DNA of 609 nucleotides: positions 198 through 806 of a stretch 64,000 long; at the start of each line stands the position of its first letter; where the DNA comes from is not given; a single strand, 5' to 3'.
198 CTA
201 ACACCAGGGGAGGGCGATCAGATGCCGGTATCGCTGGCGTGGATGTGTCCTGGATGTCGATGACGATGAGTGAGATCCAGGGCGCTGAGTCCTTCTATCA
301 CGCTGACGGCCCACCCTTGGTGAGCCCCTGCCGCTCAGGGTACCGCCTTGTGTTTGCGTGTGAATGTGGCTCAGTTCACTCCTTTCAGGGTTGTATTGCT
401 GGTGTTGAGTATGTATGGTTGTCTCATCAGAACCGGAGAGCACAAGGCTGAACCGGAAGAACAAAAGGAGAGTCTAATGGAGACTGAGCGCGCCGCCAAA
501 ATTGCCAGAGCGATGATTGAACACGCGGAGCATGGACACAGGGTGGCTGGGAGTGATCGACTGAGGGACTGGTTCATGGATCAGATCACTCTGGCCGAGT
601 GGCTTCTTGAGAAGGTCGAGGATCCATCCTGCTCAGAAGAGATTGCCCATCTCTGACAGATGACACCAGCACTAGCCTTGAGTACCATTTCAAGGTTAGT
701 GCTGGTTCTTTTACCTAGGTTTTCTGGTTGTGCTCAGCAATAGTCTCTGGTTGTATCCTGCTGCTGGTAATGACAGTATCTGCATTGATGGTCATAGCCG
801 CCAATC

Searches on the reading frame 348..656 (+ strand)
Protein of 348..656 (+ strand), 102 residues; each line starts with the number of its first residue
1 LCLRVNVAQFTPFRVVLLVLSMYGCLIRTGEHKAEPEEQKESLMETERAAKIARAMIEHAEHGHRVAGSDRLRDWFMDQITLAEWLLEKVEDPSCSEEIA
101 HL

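Call 47: search_protein_families(library=pfam, alignment_id=A5, max_evalue=0.001)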
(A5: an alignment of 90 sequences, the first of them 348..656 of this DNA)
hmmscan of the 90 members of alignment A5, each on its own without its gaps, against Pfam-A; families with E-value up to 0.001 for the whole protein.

A. member 1, window:348-656:+ (102 aa): 0 families

B. families by the number of members that match (of 90 scanned): 6 families
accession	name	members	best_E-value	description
PF06414.18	Zeta_toxin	1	1.5e-17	Zeta toxin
PF02517.21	Rce1-like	1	1.2e-14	Type II CAAX prenyl endopeptidase Rce1-like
PF13671.12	AAA_33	1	4.6e-12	AAA domain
PF24240.1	DUF7448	1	1.4e-08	Domain of unknown function (DUF7448)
PF06197.19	DUF998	1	0.00037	Protein of unknown function (DUF998)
PF13238.12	AAA_18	1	0.00054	AAA domain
